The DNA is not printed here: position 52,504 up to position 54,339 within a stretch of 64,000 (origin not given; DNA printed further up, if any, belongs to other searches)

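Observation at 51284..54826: Peptide-deformylase-fold / PLP-dehydratase fusion enzyme in an Lrp-controlled operon with a SAF-domain dehydrogenase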

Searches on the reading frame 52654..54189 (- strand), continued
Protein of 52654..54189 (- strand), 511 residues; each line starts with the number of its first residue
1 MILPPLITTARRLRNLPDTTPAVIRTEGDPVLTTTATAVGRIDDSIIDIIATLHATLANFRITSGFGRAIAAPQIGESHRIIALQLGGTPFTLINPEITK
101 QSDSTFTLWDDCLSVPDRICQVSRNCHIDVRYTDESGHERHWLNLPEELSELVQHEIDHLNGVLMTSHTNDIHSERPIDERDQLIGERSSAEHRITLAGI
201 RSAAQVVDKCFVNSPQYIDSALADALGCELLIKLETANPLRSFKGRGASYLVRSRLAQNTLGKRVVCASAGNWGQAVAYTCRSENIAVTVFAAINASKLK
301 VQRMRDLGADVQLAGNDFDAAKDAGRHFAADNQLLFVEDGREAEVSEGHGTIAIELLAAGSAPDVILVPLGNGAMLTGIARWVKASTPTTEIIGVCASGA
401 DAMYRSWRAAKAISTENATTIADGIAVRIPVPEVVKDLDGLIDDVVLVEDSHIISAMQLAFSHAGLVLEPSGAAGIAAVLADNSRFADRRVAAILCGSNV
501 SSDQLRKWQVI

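Call 43: search_protein_families(library=ncbifam, proteins=[L006:7974-8498:+, L005:7971-8513:+], max_evalue=1e-10)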
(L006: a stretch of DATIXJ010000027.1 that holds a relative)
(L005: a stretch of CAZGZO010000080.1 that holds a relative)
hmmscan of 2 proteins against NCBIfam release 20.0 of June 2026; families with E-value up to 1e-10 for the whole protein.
L006:7974-8498:+ (175 aa): 6 families
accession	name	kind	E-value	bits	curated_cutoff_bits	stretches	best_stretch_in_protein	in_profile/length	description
NF001159.1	PRK00150.1-3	subfamily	3e-32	111.5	125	1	3-158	2-158/167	peptide deformylase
TIGR00079.1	pept_deformyl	equivalog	1.1e-30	106.3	103.95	1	4-156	2-153/161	peptide deformylase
NF009484.0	PRK12846.1-5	equivalog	5.7e-26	91.2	190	1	1-151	1-148/165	peptide deformylase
NF006670.0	PRK09218.1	equivalog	1e-17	64.4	162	1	30-145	24-135/136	peptide deformylase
NF011189.0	PRK14595.1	equivalog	9.3e-17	61.2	232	1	1-150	1-146/162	peptide deformylase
NF009483.0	PRK12846.1-4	equivalog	1.4e-16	60.6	267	1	1-152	1-158/193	peptide deformylase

L005:7971-8513:+ (181 aa): 4 families
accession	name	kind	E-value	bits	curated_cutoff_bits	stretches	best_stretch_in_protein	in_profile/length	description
TIGR00079.1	pept_deformyl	equivalog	2.8e-26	92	103.95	1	6-153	3-147/161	peptide deformylase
NF001159.1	PRK00150.1-3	subfamily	4.2e-26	91.5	125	1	5-158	3-155/167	peptide deformylase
NF009484.0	PRK12846.1-5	equivalog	2.1e-18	66.6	190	1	7-151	6-145/165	peptide deformylase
NF006670.0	PRK09218.1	equivalog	1.4e-16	60.7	162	1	35-148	28-135/136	peptide deformylase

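Call 83: find_encoding_contigs(protein=P0082, flank=6000, max_places=1)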
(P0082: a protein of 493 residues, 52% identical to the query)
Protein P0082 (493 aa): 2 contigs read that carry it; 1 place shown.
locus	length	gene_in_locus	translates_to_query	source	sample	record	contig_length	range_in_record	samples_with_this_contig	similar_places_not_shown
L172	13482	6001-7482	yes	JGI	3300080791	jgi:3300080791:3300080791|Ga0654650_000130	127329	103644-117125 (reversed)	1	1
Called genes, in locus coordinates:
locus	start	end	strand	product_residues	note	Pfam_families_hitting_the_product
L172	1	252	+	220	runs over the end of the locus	PF06240:COXG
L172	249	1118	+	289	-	PF00941:FAD_binding_5, PF03450:CO_deh_flav_C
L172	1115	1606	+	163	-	PF00111:Fer2, PF01799:Fer2_2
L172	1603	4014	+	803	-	PF01315:Ald_Xan_dh_C, PF02738:MoCoBD_1, PF20256:MoCoBD_2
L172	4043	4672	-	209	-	PF00440:TetR_N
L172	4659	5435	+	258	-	PF13622:4HBT_3, PF20789:4HBT_3C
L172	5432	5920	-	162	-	PF13404:HTH_AsnC-type, PF13412:HTH_24, PF01037:AsnC_trans_reg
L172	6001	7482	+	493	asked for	PF01327:Pep_deformylase, PF00291:PALP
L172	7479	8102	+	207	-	PF01965:DJ-1_PfpI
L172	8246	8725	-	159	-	PF03928:HbpS-like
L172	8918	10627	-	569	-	PF00128:Alpha-amylase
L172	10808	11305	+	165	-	PF05199:GMC_oxred_C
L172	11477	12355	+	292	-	PF02798:GST_N (weak), PF00043:GST_C (weak), PF13410:GST_C_2, PF21972:Arc1p_N_like (weak)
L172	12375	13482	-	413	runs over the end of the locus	PF07394:DUF1501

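Call 85: search_solved_structures(query=L172:7479-8099:+, max_evalue=0.00001)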
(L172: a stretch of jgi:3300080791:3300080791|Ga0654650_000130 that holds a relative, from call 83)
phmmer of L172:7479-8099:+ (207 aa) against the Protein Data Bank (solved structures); distinct sequences matched with E-value up to 0.00001: 15.
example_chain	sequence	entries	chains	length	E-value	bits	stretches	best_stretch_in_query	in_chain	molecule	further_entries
3mgk_A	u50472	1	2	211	6.5e-22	81.5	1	4-193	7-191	Intracellular protease/amidase related enzyme (ThiJ family)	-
6ni5_A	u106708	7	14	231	4.1e-21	78.9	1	3-189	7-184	Isonitrile hydratase InhA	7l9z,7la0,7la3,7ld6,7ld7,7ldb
3nor_A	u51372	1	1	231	5.7e-21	78.4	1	3-189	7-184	ThiJ/PfpI family protein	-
3non_A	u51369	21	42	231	1.5e-20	77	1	3-189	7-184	Isocyanide hydratase | Isonitrile hydratase InhA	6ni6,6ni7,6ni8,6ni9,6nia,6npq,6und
6ni4_A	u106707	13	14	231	1.5e-20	77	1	3-189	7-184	Isonitrile hydratase InhA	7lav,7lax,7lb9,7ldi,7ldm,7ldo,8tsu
3nov_A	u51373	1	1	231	5.4e-20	75.2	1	3-189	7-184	ThiJ/PfpI family protein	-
9mxp_A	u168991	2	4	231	7.4e-20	74.8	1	3-189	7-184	Cyclohexyl-isocyanide hydratase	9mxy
3noo_A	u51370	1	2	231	2.7e-19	72.9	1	3-189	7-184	ThiJ/PfpI family protein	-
3noq_A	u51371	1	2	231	3.8e-19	72.4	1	3-189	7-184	ThiJ/PfpI family protein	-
3ewn_A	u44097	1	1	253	1.5e-16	64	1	4-190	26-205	ThiJ/PfpI family protein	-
3fse_A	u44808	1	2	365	5.1e-07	32.9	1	46-129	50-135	two-domain protein containing DJ-1/ThiJ/PfpI-like and ferritin-like domains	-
1g2i_A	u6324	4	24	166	2.6e-06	30.6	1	36-133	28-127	PROTEASE I | Deglycase PH1704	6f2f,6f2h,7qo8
6hf6_A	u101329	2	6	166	7.6e-06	29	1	42-133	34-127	Deglycase PH1704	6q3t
4ofw_A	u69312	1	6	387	8.5e-06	28.9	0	70-128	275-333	Protein DJ-1 homolog D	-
3uk7_A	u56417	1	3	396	9e-06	28.8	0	70-128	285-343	Class I glutamine amidotransferase-like domain-containing protein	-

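Call 89: search_solved_structures(query=L172:7479-8099:+, max_evalue=1e-18, show_alignments=4)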
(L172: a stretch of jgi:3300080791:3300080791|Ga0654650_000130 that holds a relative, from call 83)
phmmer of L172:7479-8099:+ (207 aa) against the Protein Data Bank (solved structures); distinct sequences matched with E-value up to 1e-18: 9.
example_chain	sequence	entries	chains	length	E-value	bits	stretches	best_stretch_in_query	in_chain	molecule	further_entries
3mgk_A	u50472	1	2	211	6.5e-22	81.5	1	4-193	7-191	Intracellular protease/amidase related enzyme (ThiJ family)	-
6ni5_A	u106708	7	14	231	4.1e-21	78.9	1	3-189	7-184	Isonitrile hydratase InhA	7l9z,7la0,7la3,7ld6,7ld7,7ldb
3nor_A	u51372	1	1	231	5.7e-21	78.4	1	3-189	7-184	ThiJ/PfpI family protein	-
3non_A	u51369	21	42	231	1.5e-20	77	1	3-189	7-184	Isocyanide hydratase | Isonitrile hydratase InhA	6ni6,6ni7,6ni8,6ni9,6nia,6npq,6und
6ni4_A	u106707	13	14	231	1.5e-20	77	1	3-189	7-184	Isonitrile hydratase InhA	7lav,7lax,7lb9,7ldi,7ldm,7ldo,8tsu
3nov_A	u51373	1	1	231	5.4e-20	75.2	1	3-189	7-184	ThiJ/PfpI family protein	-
9mxp_A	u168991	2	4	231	7.4e-20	74.8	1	3-189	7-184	Cyclohexyl-isocyanide hydratase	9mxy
3noo_A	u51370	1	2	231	2.7e-19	72.9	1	3-189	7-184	ThiJ/PfpI family protein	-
3noq_A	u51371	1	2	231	3.8e-19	72.4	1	3-189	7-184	ThiJ/PfpI family protein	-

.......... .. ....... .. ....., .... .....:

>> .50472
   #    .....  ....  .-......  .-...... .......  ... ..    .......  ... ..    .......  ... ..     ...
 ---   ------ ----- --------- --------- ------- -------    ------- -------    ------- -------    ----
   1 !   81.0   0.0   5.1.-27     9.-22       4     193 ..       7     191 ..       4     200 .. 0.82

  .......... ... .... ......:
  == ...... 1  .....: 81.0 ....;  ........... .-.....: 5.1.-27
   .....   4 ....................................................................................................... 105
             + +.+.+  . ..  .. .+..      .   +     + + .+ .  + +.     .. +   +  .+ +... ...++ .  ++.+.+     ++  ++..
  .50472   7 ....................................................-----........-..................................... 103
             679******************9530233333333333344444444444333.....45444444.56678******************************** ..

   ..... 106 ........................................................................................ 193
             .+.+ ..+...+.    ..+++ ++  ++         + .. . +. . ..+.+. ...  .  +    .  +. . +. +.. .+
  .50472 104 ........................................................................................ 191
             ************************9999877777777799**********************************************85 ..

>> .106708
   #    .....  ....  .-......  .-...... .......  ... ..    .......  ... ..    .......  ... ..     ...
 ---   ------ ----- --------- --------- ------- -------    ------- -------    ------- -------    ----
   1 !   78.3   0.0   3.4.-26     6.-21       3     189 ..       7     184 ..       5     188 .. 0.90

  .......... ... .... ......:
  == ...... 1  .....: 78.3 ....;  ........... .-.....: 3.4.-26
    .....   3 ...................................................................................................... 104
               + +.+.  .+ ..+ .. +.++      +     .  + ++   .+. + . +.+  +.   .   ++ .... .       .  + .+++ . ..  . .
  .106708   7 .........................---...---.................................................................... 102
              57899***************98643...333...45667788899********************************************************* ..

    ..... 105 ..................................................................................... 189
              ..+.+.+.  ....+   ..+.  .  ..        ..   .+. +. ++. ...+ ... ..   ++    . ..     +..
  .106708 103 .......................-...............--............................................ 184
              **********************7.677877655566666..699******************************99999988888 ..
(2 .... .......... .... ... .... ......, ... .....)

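Call 92: search_protein_families(library=pfam, proteins=[L169:7470-8705:+, L001:9589-10083:+], max_evalue=0.00001)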
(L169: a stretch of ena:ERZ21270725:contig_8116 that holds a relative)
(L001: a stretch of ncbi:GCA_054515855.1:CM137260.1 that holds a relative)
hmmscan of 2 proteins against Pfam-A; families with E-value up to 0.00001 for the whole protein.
L169:7470-8705:+ (412 aa): 3 families
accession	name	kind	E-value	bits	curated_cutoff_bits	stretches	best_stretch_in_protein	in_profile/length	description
PF01546.33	Peptidase_M20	-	2.5e-27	96.6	24.6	1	81-407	1-205/206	Peptidase family M20/M25/M40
PF04389.22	Peptidase_M28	-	1.5e-07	31.8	21.3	1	66-132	1-68/193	Peptidase family M28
PF07687.19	M20_dimer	-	6.7e-06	26.5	21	0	212-313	3-104/107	Peptidase dimerisation domain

L001:9589-10083:+ (165 aa): 1 family
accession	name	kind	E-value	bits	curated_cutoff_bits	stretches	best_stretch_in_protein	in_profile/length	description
PF12903.12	DUF3830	-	1.7e-35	122.5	26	1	7-160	1-142/143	Protein of unknown function (DUF3830)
